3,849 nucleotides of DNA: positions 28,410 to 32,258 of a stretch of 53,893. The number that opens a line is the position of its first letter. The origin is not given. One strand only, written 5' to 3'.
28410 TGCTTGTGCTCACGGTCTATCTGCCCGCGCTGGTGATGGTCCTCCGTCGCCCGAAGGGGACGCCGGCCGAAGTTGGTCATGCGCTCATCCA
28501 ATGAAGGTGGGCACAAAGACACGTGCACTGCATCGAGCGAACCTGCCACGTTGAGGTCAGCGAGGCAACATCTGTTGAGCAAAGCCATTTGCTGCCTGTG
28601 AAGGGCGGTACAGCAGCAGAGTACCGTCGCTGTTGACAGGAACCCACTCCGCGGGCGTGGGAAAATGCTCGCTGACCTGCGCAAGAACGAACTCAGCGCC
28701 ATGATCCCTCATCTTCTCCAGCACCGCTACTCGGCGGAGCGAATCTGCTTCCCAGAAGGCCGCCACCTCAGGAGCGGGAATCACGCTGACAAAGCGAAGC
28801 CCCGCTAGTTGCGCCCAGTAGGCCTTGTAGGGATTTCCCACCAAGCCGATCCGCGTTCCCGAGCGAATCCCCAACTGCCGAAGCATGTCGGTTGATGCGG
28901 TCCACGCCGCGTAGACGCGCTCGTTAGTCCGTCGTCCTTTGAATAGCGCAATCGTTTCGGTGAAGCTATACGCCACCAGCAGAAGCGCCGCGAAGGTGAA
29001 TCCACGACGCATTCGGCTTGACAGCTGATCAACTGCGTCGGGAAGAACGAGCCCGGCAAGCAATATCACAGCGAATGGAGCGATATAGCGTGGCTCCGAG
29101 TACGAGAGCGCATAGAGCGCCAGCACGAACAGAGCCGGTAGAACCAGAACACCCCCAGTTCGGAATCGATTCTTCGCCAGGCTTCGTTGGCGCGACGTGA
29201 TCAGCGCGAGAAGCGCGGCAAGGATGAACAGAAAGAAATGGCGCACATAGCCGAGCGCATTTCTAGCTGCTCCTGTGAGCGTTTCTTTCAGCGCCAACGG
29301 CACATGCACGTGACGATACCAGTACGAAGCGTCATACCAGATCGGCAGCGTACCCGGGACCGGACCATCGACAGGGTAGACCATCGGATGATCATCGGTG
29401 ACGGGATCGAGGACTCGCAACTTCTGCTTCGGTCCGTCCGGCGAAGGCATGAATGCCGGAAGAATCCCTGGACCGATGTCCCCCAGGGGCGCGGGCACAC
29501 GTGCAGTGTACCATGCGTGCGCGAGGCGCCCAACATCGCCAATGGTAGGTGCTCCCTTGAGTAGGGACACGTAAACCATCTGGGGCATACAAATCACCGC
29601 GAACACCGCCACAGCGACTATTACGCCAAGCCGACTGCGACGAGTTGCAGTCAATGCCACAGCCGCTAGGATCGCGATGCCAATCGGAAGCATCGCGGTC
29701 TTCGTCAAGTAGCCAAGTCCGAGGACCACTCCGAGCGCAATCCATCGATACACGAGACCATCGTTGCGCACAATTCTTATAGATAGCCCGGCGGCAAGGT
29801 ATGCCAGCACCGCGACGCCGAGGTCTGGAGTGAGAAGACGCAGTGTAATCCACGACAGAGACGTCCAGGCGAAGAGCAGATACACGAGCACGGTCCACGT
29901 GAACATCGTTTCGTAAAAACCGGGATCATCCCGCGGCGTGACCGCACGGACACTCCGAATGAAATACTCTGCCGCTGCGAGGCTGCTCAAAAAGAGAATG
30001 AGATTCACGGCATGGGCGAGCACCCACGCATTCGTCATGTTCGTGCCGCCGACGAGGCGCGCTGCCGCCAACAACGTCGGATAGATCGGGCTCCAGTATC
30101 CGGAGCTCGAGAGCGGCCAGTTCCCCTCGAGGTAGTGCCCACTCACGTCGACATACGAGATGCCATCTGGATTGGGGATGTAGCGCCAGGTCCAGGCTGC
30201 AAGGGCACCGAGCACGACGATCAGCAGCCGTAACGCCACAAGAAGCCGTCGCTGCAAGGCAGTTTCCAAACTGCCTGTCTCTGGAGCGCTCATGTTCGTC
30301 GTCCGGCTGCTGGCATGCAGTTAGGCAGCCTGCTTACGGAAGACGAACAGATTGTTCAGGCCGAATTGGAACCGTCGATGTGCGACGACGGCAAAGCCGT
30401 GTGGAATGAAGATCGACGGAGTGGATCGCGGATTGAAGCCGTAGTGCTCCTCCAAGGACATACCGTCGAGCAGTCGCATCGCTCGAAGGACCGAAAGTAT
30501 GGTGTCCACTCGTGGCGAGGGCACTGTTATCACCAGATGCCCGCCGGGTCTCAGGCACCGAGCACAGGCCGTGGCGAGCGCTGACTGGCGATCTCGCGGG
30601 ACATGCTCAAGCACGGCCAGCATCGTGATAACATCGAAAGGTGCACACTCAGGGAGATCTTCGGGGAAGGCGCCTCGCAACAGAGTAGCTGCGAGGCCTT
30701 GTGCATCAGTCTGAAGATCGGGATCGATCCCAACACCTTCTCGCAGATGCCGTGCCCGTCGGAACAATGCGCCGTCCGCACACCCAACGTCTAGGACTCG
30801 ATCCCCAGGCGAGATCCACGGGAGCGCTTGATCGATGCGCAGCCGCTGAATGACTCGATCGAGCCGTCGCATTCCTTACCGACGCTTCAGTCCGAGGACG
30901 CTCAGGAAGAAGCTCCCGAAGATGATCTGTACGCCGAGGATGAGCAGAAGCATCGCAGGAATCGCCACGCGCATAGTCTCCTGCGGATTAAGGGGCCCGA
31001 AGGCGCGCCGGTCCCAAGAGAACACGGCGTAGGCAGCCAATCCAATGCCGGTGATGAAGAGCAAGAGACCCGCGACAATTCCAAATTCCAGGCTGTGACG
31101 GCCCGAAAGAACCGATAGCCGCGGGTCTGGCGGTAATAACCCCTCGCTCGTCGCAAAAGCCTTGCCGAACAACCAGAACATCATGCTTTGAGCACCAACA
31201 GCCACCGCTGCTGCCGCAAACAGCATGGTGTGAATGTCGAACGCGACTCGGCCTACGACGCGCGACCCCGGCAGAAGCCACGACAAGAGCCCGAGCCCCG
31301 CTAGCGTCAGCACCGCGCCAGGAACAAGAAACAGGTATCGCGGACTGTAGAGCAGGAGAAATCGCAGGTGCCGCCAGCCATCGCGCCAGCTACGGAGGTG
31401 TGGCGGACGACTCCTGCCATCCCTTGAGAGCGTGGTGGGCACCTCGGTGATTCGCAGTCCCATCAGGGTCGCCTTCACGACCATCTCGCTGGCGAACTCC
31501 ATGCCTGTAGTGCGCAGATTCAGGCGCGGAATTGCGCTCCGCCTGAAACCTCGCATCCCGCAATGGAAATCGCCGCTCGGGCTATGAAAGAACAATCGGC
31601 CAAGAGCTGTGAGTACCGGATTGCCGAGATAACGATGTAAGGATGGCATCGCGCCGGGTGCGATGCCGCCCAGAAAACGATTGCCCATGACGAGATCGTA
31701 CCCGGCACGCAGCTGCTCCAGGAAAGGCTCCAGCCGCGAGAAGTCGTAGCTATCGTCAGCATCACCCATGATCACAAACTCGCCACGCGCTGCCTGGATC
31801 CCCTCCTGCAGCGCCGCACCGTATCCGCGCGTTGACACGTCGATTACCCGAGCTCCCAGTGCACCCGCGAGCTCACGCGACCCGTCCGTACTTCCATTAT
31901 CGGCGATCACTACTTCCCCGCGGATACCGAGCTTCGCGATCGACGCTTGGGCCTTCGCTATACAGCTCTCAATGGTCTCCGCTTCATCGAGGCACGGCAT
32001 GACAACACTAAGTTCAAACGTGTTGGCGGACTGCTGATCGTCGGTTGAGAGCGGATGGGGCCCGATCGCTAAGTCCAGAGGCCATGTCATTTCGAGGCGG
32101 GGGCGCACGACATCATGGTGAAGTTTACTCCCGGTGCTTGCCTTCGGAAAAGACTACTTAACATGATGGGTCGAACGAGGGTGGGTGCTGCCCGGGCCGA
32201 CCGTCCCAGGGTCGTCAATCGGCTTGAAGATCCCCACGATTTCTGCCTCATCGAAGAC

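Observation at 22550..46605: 24-kb lipid-carrier-dependent extracytoplasmic glycosylation supercluster with no Wzx/Wzy/ABC exporter or initiating transferase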

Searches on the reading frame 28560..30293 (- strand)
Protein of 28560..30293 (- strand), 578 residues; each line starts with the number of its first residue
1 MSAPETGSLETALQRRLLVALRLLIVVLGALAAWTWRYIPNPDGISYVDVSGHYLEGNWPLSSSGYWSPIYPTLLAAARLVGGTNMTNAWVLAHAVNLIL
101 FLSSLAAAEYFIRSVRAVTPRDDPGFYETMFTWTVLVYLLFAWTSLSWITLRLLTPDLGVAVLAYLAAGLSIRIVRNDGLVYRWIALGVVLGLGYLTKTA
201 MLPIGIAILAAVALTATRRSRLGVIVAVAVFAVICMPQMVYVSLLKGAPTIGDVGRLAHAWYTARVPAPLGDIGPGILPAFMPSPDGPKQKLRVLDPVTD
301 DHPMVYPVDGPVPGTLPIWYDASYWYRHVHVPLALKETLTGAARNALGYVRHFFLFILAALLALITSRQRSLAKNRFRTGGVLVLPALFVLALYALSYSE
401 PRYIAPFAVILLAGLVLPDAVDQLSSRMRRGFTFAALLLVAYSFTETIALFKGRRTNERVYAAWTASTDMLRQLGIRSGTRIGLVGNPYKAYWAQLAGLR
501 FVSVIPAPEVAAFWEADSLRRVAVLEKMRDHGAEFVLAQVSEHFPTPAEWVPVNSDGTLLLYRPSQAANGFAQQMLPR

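Call 4: search_protein_families(library=pfam, proteins=[window:28560-30293:-], max_evalue=0.01)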
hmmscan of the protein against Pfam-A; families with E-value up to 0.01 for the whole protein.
window:28560-30293:- (578 aa): 1 family
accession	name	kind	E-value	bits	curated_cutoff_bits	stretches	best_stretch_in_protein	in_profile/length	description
PF13231.12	PMT_2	-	0.0014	19.3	26.1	1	136-240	54-159/160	Dolichyl-phosphate-mannose-protein mannosyltransferase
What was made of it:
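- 28557..30293 (-): C1 GT-C (weakly PMT_2-like) with a C-terminal periplasmic domain. PMT_2 at 19.3 bits (call 4).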

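Call 12: search_protein_families(library=ncbifam, proteins=[window:28560-30293:-], max_evalue=0.1)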
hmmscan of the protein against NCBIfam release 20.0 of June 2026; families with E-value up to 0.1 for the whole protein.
window:28560-30293:- (578 aa): 0 families

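Call 27: search_solved_structures(query=window:28560-30293:-, max_evalue=10)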
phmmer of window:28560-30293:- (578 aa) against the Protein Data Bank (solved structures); distinct sequences matched with E-value up to 10: 1.
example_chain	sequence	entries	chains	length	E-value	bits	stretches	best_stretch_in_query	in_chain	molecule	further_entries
4qjy_A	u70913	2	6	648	1.7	10.4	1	315-347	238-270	GH127 beta-L-arabinofuranosidase | GH127 beta-L-arabinofuranoside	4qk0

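Call 42: find_homologous_proteins(query=window:28560-30293:-)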
Query window:28560-30293:- (578 aa): 37 proteins with E <= 0.001 among 8000 candidates.
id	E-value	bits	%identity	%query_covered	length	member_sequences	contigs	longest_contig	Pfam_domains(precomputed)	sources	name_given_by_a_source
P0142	0.0e+0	1277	100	100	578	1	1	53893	-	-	-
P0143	4.7e-223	760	61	99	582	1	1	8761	-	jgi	jgi:hypothetical protein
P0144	7.6e-222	756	61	98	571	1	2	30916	-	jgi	jgi:hypothetical protein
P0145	3.6e-215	734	60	97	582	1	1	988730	PF13231.13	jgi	jgi:hypothetical protein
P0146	1.4e-199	683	58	98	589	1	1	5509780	-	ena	-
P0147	4.9e-198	678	58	97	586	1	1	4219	-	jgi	jgi:hypothetical protein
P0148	5.0e-178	611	52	98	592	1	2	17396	-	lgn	-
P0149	1.5e-162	560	63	70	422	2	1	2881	PF13231.13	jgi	jgi:hypothetical protein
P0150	2.6e-120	421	45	95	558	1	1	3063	-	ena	-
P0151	5.6e-116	407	43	94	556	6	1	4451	-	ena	-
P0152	2.9e-115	404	44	92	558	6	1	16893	-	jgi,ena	-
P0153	8.4e-115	403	43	90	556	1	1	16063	-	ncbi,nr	ncbi:MAG TPA: hypothetical protein VM076_17210 [Gemmatimonadaceae bacterium]|nr:hypothetical protein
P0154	4.4e-114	400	42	95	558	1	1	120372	-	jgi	jgi:hypothetical protein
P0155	5.2e-114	400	44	96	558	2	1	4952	-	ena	-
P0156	3.3e-113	397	44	95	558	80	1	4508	-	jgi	-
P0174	3.6e-43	166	29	86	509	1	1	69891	-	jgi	jgi:hypothetical protein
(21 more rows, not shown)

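Call 44: search_solved_structures(query=A4, max_evalue=10)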
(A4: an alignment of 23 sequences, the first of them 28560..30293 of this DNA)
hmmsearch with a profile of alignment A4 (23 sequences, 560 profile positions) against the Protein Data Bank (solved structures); distinct sequences matched with E-value up to 10: 4.
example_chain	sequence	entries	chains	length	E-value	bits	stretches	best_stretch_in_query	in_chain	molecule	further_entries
9fte_B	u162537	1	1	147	0.0027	19.4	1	252-334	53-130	Nanobody RE02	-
8wev_A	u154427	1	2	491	0.11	14.1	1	449-482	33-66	Feruloyl-CoA Synthetase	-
8weu_A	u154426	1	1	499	0.12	14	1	449-482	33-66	Fatty-acyl-CoA synthase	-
4qjy_A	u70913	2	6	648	1.4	10.4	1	294-344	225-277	GH127 beta-L-arabinofuranosidase | GH127 beta-L-arabinofuranoside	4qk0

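Call 45: search_protein_families(library=pfam, alignment_id=A4, max_evalue=0.01)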
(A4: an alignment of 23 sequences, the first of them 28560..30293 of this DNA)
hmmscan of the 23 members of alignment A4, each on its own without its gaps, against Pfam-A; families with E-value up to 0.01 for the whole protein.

A. member 1, window:28560-30293:- (578 aa): 1 family
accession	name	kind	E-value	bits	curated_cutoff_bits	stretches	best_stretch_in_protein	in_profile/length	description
PF13231.12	PMT_2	-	0.0014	19.3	26.1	1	136-240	54-159/160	Dolichyl-phosphate-mannose-protein mannosyltransferase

B. families by the number of members that match (of 23 scanned): 2 families
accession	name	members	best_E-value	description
PF13231.12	PMT_2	6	5.1e-07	Dolichyl-phosphate-mannose-protein mannosyltransferase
PF03901.23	Glyco_transf_22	1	0.0039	Alg9-like mannosyltransferase family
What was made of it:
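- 28557..30293 (-): 6 of 23 family members hit PMT_2, best E 5e-7 (call 45).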

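Call 56: find_encoding_contigs(protein=P0146, flank=10000, max_places=2)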
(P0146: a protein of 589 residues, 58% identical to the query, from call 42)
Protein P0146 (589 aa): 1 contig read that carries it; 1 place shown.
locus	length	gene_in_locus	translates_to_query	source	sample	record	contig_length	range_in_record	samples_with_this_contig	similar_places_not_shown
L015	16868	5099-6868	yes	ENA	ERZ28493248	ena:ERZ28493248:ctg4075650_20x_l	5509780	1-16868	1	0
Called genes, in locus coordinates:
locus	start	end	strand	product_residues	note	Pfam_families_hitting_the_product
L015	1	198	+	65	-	?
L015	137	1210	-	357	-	-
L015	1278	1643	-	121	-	-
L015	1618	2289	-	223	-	-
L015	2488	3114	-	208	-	-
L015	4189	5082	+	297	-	PF26629:GT2_TM_C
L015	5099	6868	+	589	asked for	-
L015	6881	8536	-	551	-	-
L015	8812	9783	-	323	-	-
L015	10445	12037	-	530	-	-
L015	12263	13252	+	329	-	PF01073:3Beta_HSD, PF01370:Epimerase, PF02719:Polysacc_synt_2, PF04321:RmlD_sub_bind, PF05368:NmrA, PF07993:NAD_binding_4, PF16363:GDP_Man_Dehyd, PF13460:NAD_binding_10, +1 more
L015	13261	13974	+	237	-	PF00483:NTP_transferase, PF12804:NTP_transf_3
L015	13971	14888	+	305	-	PF01370:Epimerase, PF02719:Polysacc_synt_2 (faint), PF04321:RmlD_sub_bind, PF16363:GDP_Man_Dehyd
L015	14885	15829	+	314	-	PF00535:Glycos_transf_2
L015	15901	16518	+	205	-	PF13489:Methyltransf_23, PF07021:MetW, PF13847:Methyltransf_31 (faint), PF08241:Methyltransf_11, PF08242:Methyltransf_12 (faint), PF13649:Methyltransf_25 (weak)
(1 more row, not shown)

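Call 57: find_encoding_contigs(protein=P0154, flank=10000, max_places=2)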
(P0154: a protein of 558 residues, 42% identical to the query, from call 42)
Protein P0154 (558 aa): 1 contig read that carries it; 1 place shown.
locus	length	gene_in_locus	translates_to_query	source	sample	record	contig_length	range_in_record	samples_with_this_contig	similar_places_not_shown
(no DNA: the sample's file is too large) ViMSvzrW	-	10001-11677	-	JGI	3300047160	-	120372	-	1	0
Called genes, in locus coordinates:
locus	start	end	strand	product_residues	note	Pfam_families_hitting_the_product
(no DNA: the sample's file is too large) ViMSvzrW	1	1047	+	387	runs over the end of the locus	PF02547:Queuosine_synth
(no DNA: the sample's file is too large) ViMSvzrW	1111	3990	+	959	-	PF12770:CHAT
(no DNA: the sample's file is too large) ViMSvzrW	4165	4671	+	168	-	PF04542:Sigma70_r2, PF08281:Sigma70_r4_2 (faint)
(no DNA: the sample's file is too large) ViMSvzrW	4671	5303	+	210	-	-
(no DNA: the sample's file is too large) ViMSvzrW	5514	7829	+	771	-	-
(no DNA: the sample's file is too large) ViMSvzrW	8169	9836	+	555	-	-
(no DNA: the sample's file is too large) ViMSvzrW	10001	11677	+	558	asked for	-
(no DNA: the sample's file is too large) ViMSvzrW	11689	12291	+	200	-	PF04973:NMN_transporter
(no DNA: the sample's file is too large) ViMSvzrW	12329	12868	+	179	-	PF13521:AAA_28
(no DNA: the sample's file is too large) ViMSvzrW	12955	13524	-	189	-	PF03703:bPH_2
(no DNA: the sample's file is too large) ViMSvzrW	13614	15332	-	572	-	PF01011:PQQ, PF13360:PQQ_2 (weak), PF13570:Beta-prop_ACSF4 (faint), PF13360:PQQ_2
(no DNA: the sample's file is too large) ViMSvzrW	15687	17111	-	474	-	PF03704:BTAD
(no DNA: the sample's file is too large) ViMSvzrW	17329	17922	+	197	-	-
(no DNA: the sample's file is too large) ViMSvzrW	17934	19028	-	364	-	?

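Call 58: find_encoding_contigs(protein=P0174, flank=10000, max_places=2)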
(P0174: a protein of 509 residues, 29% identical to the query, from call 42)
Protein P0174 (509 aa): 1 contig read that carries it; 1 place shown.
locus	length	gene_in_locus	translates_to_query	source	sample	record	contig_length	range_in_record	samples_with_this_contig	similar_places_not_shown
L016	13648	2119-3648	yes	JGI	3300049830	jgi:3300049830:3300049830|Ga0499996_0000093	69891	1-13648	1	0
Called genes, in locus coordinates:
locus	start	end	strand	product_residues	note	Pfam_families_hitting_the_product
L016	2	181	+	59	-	?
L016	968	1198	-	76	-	PF00196:GerE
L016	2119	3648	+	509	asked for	-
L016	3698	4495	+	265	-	PF13641:Glyco_tranf_2_3, PF00535:Glycos_transf_2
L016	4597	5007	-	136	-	-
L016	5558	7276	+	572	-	PF14306:PUA_2, PF01747:ATP-sulfurylase, PF01583:APS_kinase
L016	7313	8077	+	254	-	PF01925:TauE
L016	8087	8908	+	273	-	PF00459:Inositol_P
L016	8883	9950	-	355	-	PF01522:Polysacc_deac_1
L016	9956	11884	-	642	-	PF13522:GATase_6, PF13537:GATase_7, PF00733:Asn_synthase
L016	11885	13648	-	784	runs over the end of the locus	PF16889:Hepar_II_III_N, PF07940:Hepar_II_III_C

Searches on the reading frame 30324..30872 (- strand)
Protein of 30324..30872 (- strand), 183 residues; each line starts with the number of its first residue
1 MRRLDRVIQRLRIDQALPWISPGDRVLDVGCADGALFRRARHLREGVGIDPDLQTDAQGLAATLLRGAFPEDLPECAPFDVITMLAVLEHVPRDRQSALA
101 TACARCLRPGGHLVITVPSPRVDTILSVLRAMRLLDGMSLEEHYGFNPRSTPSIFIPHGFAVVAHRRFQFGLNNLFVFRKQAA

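Call 4: search_protein_families(library=pfam, proteins=[window:30324-30872:-], max_evalue=0.01)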
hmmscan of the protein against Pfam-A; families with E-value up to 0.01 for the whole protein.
window:30324-30872:- (183 aa): 8 families
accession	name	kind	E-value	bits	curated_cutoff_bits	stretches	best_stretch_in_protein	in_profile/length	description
PF13489.12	Methyltransf_23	-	7e-17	62.1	27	1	7-163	8-162/164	Methyltransferase domain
PF08242.18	Methyltransf_12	-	4.3e-10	40.6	30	1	27-113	1-98/98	Methyltransferase domain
PF13649.12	Methyltransf_25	-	3e-09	37.9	27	1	26-111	1-97/97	Methyltransferase domain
PF08241.18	Methyltransf_11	-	4.9e-09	37.1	21.2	1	27-115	1-95/95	Methyltransferase domain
PF13847.12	Methyltransf_31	-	2.2e-05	24.6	27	1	21-119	2-113/145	Methyltransferase domain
PF07021.18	MetW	-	6.8e-05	23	21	1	17-67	8-56/193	Methionine biosynthesis protein MetW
PF02353.26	CMAS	-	0.00014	21.7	27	0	20-41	60-81/273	Mycolic acid cyclopropane synthetase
PF08003.17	Methyltransf_9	-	0.0054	16.2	23.8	0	16-115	107-217/315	Protein of unknown function (DUF1698)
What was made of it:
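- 30321..30872 (-): SAM methyltransferase. Methyltransf_23, E 7e-17 (call 4).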

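Call 37: search_protein_families(library=ncbifam, proteins=[window:30324-30872:-], max_evalue=0.001)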
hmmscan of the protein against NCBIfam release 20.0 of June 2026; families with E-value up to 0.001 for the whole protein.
window:30324-30872:- (183 aa): 6 families
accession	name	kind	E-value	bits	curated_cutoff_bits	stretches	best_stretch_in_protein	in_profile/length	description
NF043040.1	corrin_prot_MT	hypoth_equivalog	1.4e-08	34.4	180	1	16-118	35-153/216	corrinoid protein-associated methyltransferase CpaM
NF045667.1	MTase_DVU1556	equivalog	1.6e-08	34.3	155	1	20-116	20-120/213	DVU_1556 family methyltransferase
TIGR01983.1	UbiG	equivalog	4.4e-07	29.4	102.95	1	23-116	50-152/228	bifunctional 2-polyprenyl-6-hydroxyphenol methylase/3-demethylubiquinol 3-O-methyltransferase UbiG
TIGR02081.1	metW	equivalog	3.3e-05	23.5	189.5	1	16-67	7-56/194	methionine biosynthesis protein MetW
TIGR04074.1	bacter_Hen1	equivalog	0.0004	19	340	0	72-123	349-399/462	3' terminal RNA ribose 2'-O-methyltransferase Hen1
TIGR00452.1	TIGR00452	equivalog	0.00072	18.5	275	0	23-115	118-219/316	tRNA 5-methoxyuridine(34)/uridine 5-oxyacetic acid(34) synthase CmoB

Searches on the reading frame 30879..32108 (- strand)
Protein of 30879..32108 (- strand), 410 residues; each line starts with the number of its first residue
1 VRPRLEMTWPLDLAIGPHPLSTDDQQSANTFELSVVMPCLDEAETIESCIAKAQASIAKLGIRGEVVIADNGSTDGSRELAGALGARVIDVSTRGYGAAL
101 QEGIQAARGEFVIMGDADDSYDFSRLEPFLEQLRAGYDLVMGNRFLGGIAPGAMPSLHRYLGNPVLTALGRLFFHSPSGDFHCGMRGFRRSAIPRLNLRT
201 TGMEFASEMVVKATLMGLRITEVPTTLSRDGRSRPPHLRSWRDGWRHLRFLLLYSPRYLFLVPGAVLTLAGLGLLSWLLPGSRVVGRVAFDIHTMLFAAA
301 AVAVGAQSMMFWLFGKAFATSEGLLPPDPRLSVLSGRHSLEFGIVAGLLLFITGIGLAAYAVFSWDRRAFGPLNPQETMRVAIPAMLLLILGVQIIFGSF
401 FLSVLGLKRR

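Call 4: search_protein_families(library=pfam, proteins=[window:30879-32108:-], max_evalue=0.01)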
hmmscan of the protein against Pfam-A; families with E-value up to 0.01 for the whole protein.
window:30879-32108:- (410 aa): 1 family
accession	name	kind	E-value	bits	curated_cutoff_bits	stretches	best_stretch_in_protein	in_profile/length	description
PF00535.33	Glycos_transf_2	-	1.5e-26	93.8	23.3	1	34-193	1-164/168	Glycosyl transferase family 2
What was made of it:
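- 30876..32108 (-): GT2 polyprenyl-phosphate hexose synthase, AglJ/DPMS-like, with four C-terminal TM helices. Glycos_transf_2, E 1.5e-26 (call 4).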

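Call 12: search_protein_families(library=ncbifam, proteins=[window:30879-32108:-], max_evalue=0.1)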
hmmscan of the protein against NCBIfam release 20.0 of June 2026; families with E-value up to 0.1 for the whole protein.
window:30879-32108:- (410 aa): 19 families
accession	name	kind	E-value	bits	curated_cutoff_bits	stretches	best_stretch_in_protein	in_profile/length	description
TIGR04182.1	glyco_TIGR04182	equivalog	1.7e-38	132.7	325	1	33-314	2-278/293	S-layer glycoprotein N-glycosyltransferase AglJ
NF041391.1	DPhHxTase_Halo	equivalog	6.8e-26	90.6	375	1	39-226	3-182/213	dolichyl-phosphate hexose transferase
NF058614.1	PPMAGASynPpgS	equivalog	8.6e-18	64.6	370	1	35-226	4-195/226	polyprenyl-phospho-N-acetylgalactosaminyl synthase PpgS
NF010496.0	PRK13915.1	equivalog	6.6e-12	45.1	262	1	30-118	30-126/307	glucosyl-3-phosphoglycerate synthase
TIGR04283.1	glyco_like_mftF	equivalog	3e-11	43.3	182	1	33-118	1-82/221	TIGR04283 family arsenosugar biosynthesis glycosyltransferase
NF007986.1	PRK10714.1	equivalog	2.1e-10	40.1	529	1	32-316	7-291/316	undecaprenyl-phosphate 4-deoxy-4-formamido-L-arabinose transferase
NF041875.1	EPS_EpsD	equivalog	4e-08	33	370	1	33-141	1-112/325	exopolysaccharide biosynthesis glycosyltransferase EpsD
NF007482.0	PRK10073.1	equivalog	1.9e-07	30.4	423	1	29-121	4-98/334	glycosyltransferase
TIGR03965.1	mycofact_glyco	equivalog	1.5e-06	27.4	280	1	30-126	73-172/467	mycofactocin biosynthesis glycosyltransferase MftF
TIGR03937.1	PgaC_IcaA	equivalog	3.1e-06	26.4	422.3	1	24-129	38-146/407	poly-beta-1,6-N-acetyl-D-glucosamine synthase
NF047588.1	GlcsyltransPgfSStrep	equivalog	8.6e-06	25.2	500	1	32-144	2-121/308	glycosyltransferase PgfS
NF047683.1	TeichurnBiosyTuaG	equivalog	0.00035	20.3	400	1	32-132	7-110/252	teichuronic acid biosynthesis protein TuaG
NF050050.1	ProtGlycPglI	equivalog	0.0023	17.3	500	1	52-145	19-120/306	GalNAc(5)-diNAcBac-PP-undecaprenol beta-1,3-glucosyltransferase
NF045692.1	OglycostaseCruG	equivalog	0.0029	16.6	600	1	18-81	28-88/386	2'-O-glycosyltransferase CruG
TIGR04009.1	wcaE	equivalog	0.0056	16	369.2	1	59-134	29-107/248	colanic acid biosynthesis glycosyltransferase WcaE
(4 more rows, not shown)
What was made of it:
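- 30876..32108 (-): AglJ E 1.7e-38 (call 12).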
